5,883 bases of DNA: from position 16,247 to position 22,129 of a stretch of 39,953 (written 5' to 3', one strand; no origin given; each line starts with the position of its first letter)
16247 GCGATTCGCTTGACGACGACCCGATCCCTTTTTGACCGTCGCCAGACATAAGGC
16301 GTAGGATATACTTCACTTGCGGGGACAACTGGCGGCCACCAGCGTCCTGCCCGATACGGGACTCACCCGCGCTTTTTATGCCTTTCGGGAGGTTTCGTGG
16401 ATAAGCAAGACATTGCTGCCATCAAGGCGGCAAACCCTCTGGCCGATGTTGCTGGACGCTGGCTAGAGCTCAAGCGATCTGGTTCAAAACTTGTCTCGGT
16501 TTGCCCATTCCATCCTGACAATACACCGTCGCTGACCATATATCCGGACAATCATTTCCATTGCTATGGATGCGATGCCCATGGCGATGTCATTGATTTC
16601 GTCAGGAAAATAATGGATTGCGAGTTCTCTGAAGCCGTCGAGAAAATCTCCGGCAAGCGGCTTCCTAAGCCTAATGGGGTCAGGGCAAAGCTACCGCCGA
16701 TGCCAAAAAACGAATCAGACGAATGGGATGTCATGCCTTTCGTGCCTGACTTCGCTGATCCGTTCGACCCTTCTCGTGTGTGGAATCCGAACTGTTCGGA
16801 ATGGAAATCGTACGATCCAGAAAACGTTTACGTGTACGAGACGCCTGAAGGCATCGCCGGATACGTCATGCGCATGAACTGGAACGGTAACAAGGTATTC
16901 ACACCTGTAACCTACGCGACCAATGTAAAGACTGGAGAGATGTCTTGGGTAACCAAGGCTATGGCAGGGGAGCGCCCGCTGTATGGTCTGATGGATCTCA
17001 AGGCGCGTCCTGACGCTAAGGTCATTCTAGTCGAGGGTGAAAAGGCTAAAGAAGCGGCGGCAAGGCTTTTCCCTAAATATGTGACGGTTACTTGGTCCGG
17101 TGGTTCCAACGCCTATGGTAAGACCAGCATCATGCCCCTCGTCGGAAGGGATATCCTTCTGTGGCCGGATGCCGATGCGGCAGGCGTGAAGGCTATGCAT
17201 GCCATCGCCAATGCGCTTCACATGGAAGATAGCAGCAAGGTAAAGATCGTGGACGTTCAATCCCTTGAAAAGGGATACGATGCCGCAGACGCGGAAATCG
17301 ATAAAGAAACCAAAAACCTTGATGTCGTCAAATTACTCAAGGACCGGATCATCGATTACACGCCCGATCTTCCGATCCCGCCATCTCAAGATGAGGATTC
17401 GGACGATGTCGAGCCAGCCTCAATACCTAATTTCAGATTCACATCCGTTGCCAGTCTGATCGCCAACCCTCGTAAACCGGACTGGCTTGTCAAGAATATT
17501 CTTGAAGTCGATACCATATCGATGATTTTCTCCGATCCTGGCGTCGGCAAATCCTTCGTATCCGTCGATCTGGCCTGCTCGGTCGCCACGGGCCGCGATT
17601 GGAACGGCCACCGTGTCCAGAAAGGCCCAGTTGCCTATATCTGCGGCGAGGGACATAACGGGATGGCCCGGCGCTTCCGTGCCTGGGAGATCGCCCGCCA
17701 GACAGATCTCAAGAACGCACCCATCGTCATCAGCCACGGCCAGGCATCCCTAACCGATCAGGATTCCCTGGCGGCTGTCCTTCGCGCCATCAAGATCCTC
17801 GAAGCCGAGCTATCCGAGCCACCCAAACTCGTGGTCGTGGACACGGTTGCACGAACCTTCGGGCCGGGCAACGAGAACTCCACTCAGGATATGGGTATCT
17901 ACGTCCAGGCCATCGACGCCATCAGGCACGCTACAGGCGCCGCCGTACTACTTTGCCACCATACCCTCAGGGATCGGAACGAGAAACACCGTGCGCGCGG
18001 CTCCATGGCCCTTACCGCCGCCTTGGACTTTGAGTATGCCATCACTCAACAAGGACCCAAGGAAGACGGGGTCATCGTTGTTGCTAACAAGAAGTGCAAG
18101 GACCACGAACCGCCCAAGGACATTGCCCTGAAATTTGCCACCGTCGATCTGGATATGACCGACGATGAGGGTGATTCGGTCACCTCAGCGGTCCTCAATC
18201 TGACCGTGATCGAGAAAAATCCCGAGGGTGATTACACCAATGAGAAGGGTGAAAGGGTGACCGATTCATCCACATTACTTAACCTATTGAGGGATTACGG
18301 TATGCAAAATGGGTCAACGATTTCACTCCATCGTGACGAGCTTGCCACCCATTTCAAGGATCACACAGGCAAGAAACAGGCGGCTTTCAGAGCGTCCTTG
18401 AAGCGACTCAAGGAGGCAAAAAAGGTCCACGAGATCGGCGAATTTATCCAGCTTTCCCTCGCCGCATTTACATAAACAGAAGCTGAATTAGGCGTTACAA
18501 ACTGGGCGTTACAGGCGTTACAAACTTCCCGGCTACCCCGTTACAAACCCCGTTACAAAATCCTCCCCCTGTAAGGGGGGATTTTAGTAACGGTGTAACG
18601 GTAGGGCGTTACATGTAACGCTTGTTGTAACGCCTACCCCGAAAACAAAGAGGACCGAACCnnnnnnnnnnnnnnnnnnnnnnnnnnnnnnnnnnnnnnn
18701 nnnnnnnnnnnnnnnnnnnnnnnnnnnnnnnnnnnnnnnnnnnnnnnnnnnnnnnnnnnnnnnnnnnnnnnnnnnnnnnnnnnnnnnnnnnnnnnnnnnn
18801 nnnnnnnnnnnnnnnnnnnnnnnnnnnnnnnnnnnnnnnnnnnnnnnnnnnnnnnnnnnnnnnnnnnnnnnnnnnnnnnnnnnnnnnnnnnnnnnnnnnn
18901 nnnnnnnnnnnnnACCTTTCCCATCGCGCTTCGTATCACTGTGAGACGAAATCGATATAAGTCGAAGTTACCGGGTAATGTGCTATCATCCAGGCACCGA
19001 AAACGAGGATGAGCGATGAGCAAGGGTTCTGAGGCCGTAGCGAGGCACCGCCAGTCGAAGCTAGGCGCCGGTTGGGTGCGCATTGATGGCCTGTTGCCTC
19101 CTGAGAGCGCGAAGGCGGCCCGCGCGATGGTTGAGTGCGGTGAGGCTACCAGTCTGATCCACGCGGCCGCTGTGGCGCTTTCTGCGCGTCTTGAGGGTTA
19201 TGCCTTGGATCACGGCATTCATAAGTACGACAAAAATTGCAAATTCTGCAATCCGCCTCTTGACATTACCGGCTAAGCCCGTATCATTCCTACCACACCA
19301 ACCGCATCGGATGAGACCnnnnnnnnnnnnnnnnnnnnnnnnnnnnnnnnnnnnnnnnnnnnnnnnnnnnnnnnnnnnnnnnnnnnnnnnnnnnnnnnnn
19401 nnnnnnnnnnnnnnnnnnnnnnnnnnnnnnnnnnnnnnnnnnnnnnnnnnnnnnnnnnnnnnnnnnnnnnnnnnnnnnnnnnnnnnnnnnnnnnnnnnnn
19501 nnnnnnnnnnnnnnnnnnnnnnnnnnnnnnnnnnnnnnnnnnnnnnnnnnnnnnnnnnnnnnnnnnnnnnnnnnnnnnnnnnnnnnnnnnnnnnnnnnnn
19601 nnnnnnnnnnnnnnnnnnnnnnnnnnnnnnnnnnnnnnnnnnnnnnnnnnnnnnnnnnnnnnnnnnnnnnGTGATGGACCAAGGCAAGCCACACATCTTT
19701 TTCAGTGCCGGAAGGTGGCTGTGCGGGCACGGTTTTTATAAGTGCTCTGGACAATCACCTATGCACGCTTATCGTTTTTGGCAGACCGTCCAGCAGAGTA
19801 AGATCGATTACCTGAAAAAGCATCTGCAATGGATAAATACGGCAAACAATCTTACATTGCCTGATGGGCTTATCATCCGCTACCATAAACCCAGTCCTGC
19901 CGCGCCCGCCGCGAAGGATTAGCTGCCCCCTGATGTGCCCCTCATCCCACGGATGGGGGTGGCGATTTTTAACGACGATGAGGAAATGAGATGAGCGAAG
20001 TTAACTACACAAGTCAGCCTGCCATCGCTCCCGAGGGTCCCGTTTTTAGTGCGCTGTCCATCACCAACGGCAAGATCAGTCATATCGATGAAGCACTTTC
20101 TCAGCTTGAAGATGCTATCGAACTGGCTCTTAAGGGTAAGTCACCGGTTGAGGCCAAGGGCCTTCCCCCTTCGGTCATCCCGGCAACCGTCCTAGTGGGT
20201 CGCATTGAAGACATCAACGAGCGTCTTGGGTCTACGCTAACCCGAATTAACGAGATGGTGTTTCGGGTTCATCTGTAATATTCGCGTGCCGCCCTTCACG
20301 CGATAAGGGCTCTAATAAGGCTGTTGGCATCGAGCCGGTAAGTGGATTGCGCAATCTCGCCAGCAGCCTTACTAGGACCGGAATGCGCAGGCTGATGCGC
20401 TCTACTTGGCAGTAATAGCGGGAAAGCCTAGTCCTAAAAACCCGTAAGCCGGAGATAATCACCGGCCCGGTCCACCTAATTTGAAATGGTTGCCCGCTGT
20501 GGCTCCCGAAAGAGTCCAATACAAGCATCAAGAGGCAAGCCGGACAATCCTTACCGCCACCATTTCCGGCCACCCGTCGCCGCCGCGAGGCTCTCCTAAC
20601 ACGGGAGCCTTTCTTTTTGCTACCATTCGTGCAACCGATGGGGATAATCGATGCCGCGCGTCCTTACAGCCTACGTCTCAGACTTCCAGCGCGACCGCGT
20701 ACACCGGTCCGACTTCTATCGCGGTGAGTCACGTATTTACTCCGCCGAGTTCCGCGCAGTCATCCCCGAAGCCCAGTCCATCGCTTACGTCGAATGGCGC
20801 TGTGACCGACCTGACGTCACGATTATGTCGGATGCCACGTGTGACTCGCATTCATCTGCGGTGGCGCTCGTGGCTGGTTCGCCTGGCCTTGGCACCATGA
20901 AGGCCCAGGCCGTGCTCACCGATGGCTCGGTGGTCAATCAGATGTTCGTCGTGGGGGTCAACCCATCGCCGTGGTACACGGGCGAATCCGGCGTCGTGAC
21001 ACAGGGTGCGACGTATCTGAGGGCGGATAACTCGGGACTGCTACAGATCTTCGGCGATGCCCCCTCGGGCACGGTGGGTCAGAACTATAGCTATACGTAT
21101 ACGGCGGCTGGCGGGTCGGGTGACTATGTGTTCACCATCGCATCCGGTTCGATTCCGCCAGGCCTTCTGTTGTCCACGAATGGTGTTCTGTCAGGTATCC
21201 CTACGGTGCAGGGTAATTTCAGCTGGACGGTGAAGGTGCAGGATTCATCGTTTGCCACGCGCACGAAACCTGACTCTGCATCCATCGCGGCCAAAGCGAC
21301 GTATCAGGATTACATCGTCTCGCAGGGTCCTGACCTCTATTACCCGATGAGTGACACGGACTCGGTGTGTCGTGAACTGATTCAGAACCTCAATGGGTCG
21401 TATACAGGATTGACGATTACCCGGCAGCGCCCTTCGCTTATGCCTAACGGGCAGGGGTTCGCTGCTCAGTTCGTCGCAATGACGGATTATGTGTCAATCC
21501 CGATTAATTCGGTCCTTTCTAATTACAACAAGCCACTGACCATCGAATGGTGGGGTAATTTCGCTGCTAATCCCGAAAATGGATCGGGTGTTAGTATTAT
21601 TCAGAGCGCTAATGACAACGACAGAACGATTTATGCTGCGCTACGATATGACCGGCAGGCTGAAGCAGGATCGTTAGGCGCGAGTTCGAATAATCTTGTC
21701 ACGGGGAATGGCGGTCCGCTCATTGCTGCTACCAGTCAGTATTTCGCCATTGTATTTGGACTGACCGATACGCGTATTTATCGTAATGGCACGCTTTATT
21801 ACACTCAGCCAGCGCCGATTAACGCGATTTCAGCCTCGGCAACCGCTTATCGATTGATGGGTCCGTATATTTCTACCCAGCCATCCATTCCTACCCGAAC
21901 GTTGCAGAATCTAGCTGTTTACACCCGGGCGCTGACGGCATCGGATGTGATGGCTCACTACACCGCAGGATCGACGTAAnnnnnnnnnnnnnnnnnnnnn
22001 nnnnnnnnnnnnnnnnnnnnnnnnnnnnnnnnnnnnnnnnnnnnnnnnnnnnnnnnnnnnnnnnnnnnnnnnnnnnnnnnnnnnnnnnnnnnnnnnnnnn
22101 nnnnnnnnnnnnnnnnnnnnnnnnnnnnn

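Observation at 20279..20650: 370-bp ORF-free, highly structured leader ending in a strong terminator just before the late operon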

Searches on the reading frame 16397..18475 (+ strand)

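Call 11: search_protein_families(library=phrogs, proteins=[window:16397-18475:+], max_evalue=0.01)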
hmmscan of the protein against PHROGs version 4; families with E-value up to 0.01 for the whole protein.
window:16397-18475:+ (692 aa): 23 families
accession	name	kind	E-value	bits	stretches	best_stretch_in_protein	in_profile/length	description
phrog_2850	-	unknown function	3.2e-58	198.8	1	357-674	143-452/465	-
phrog_906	-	DNA, RNA and nucleotide metabolism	7.4e-54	184.8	1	288-660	448-812/872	DNA polymerase/primase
phrog_239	-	DNA, RNA and nucleotide metabolism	5.2e-29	102.7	1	35-637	44-633/801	DNA primase/helicase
phrog_3228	-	DNA, RNA and nucleotide metabolism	8.4e-26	91.5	1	356-571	358-576/766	replicative helicase-primase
phrog_3123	-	unknown function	9e-24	85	1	331-557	299-544/583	-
phrog_6444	-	DNA, RNA and nucleotide metabolism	1.1e-23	84.9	1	3-85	7-90/577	DNA primase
phrog_18097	-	DNA, RNA and nucleotide metabolism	3.8e-20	73.3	1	3-92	4-94/199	DNA primase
phrog_4762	-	unknown function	1.4e-19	70.6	1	154-263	42-152/822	-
phrog_6012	-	DNA, RNA and nucleotide metabolism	6.8e-18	66.1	1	331-537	105-307/447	DNA helicase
phrog_11992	-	unknown function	3.2e-17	64.3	1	6-87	4-82/177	-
phrog_2597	-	DNA, RNA and nucleotide metabolism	3e-15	56.8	1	358-526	353-517/747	DNA primase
phrog_47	-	DNA, RNA and nucleotide metabolism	4.5e-13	49.6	1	26-85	45-105/947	DNA primase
phrog_6357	-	unknown function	3.7e-11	43.9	1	360-605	19-242/321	-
phrog_360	-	DNA, RNA and nucleotide metabolism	7e-10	40.1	1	34-86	32-85/133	DNA primase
phrog_6088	-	DNA, RNA and nucleotide metabolism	2.5e-09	37.1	1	205-318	186-299/772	DNA primase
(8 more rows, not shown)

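Call 12: search_protein_families(library=pfam, proteins=[window:16397-18475:+], max_evalue=0.01)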
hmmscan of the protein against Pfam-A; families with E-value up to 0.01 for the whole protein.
window:16397-18475:+ (692 aa): 4 families
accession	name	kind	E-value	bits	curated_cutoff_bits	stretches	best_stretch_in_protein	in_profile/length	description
PF13481.12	AAA_25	-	4.2e-39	134.6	27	1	345-524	6-191/195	AAA domain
PF01807.25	Zn_ribbon_DnaG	-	8.1e-23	80.5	24.9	1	3-85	3-86/98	CHC2 zinc finger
PF19898.4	DUF6371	-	1.7e-06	28.3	27.7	1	178-258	65-149/150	Domain of unknown function (DUF6371)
PF01751.28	Toprim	-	0.0093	16.6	23.1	0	209-275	2-81/96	Toprim domain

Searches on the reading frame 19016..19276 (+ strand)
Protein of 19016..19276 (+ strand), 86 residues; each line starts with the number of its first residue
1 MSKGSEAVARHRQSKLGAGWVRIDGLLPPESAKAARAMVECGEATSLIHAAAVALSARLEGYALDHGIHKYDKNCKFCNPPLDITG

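Call 11: search_protein_families(library=phrogs, proteins=[window:19016-19276:+], max_evalue=0.01)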
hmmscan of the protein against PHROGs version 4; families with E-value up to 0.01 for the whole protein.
window:19016-19276:+ (86 aa): 0 families

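Call 12: search_protein_families(library=pfam, proteins=[window:19016-19276:+], max_evalue=0.01)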
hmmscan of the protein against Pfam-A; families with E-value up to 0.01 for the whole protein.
window:19016-19276:+ (86 aa): 0 families

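Call 106: search_solved_structures(query=window:19016-19276:+, max_evalue=1)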
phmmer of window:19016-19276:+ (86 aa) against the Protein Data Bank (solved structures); distinct sequences matched with E-value up to 1: 0.

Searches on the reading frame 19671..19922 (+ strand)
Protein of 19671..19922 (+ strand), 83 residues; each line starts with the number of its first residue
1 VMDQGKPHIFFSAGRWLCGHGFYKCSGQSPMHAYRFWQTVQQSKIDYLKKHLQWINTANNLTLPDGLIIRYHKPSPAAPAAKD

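Call 11: search_protein_families(library=phrogs, proteins=[window:19671-19922:+], max_evalue=0.01)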
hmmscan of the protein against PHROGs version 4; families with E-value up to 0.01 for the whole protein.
window:19671-19922:+ (83 aa): 0 families

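Call 12: search_protein_families(library=pfam, proteins=[window:19671-19922:+], max_evalue=0.01)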
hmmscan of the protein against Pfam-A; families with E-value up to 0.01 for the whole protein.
window:19671-19922:+ (83 aa): 0 families

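Call 108: search_solved_structures(query=window:19671-19922:+, max_evalue=1)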
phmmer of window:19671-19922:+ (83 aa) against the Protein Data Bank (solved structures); distinct sequences matched with E-value up to 1: 3.
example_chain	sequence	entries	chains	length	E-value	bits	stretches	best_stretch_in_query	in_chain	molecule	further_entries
6qk4_B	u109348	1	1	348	0.14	15.8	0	10-48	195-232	Membrane-bound lytic murein transglycosylase A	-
6rw9_A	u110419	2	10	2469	0.35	14.5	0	26-80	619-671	Insecticidal toxin protein TcdA4 | Insecticidal toxin protein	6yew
7f1r_R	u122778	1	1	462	0.77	13.4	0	7-48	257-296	C-C motif chemokine 5,C-C chemokine receptor type 5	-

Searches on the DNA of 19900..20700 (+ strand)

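Call 10: search_dna_similar(query=window:19900-20700:+, collection=phages, mode=distant, max_rows=30)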
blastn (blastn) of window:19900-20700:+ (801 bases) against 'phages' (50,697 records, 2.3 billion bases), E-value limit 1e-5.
No match.

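Call 20: search_rna_families(source=window, start=19900, end=20700, threshold=evalue, max_evalue=10, show_alignments=3)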
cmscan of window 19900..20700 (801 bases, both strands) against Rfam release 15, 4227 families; matches with E-value up to 10: 3.
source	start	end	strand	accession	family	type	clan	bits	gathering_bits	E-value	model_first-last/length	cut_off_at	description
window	20457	20501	-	RF00382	DnaX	Cis-reg; frameshift_element;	-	22.5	35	0.015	1-65/65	no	DnaX ribosomal frameshifting element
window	20239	20269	+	RF03550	mir-31_2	Gene; miRNA;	-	15.6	97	6.4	27-57/83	no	mir-31_2 microRNA precursor family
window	20448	20465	+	RF00118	rydB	Gene; sRNA;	-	13.8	50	6.1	30-47/61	no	rydB RNA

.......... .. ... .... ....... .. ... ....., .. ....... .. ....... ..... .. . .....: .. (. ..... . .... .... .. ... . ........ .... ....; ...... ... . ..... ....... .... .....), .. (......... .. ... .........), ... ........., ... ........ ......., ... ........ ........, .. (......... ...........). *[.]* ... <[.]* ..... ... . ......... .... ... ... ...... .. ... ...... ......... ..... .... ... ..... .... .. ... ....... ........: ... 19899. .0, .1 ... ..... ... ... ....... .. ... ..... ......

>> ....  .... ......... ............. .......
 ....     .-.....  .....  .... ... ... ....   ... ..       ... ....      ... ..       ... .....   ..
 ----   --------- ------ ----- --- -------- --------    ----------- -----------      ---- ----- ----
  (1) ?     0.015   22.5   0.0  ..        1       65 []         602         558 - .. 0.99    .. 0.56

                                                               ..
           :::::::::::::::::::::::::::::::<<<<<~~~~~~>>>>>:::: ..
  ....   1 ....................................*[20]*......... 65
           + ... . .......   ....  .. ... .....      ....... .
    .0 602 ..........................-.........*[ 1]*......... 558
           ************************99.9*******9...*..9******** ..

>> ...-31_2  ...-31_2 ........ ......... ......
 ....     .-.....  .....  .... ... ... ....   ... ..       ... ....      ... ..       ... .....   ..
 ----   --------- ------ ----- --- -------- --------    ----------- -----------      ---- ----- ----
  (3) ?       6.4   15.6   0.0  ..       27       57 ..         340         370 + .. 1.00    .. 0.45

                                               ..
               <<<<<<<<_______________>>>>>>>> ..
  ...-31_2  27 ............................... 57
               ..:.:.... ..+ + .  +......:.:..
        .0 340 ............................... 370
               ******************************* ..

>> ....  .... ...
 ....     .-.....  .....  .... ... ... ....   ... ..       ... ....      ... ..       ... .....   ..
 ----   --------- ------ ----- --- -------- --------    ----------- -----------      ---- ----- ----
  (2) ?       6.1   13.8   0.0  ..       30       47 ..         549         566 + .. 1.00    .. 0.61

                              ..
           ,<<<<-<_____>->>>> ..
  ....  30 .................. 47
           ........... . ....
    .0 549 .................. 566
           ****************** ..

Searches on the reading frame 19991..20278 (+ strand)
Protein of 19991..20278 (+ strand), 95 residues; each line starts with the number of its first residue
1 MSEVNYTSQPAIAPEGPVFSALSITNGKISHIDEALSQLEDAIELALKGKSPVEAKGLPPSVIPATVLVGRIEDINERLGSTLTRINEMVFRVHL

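Call 11: search_protein_families(library=phrogs, proteins=[window:19991-20278:+], max_evalue=0.01)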
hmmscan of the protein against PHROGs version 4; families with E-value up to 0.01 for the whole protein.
window:19991-20278:+ (95 aa): 0 families

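Call 12: search_protein_families(library=pfam, proteins=[window:19991-20278:+], max_evalue=0.01)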
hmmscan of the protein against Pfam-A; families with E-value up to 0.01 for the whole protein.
window:19991-20278:+ (95 aa): 0 families

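Call 107: search_solved_structures(query=window:19991-20278:+, max_evalue=1)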
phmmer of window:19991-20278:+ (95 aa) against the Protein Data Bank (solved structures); distinct sequences matched with E-value up to 1: 9.
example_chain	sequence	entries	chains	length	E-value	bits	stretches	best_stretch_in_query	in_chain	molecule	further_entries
5i9h_A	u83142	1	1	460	0.0029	21.2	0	31-65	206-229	pentatricopeptide repeat protein dPPR-U8G2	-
5i9d_A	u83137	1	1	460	0.0038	20.8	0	12-48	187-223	pentatricopeptide repeat protein dPPR-U8A2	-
5i9g_C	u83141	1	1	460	0.0045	20.6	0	28-62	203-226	pentatricopeptide repeat protein dPPR-U8C2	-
5i9f_A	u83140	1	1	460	0.008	19.8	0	17-48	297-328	pentatricopeptide repeat protein dPPR-U10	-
8w1m_A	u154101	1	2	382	0.084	16.5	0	9-85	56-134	Chaperone protein DnaK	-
6e9v_Q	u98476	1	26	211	0.086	16.5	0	26-80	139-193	DHF79 filament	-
7r21_A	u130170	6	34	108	0.17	15.6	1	32-80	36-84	Cas11a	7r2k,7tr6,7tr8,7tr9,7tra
6e9y_A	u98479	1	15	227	0.22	15.2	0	26-80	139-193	DHF38 filament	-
9dvi_B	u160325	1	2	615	0.38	14.4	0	9-85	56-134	Chaperone protein DnaK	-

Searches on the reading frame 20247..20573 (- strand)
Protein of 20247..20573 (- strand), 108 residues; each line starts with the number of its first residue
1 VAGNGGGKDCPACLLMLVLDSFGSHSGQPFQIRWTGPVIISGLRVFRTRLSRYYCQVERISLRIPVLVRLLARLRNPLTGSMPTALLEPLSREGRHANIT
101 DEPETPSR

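Call 105: search_protein_families(library=pfam, proteins=[window:20247-20573:-], max_evalue=0.01)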
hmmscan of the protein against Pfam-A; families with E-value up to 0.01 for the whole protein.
window:20247-20573:- (108 aa): 0 families

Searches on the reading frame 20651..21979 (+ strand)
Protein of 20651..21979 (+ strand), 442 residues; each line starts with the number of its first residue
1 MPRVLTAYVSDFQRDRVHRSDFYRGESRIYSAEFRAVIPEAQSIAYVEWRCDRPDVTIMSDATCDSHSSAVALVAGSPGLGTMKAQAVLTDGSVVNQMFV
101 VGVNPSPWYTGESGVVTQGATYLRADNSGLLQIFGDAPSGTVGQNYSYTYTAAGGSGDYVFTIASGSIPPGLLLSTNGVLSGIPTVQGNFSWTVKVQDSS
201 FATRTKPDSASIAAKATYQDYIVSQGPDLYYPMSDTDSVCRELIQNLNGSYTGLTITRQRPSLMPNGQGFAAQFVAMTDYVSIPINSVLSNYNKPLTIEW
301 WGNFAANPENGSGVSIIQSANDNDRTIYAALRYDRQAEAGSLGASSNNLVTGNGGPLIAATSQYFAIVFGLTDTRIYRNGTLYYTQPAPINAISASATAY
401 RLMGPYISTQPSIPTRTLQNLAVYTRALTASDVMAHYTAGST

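Call 11: search_protein_families(library=phrogs, proteins=[window:20651-21979:+], max_evalue=0.01)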
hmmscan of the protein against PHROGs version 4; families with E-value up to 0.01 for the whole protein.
window:20651-21979:+ (442 aa): 0 families

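Call 12: search_protein_families(library=pfam, proteins=[window:20651-21979:+], max_evalue=0.01)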
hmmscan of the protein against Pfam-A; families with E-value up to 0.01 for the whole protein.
window:20651-21979:+ (442 aa): 1 family
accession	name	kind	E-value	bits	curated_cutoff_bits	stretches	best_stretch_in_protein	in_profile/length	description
PF13385.13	Laminin_G_3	-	1e-06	29.4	27.6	1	278-433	4-150/151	Concanavalin A-like lectin/glucanases superfamily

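Call 14: find_related_loci(query=window:20651-21979:+, collection=viral_contigs, flank=4000)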
Query window:20651-21979:+ (442 aa) in viral_contigs; peptide patterns used: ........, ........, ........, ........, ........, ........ (x = any residue, [..] = any of these).
No stretch of DNA in the collection matches any of the patterns.
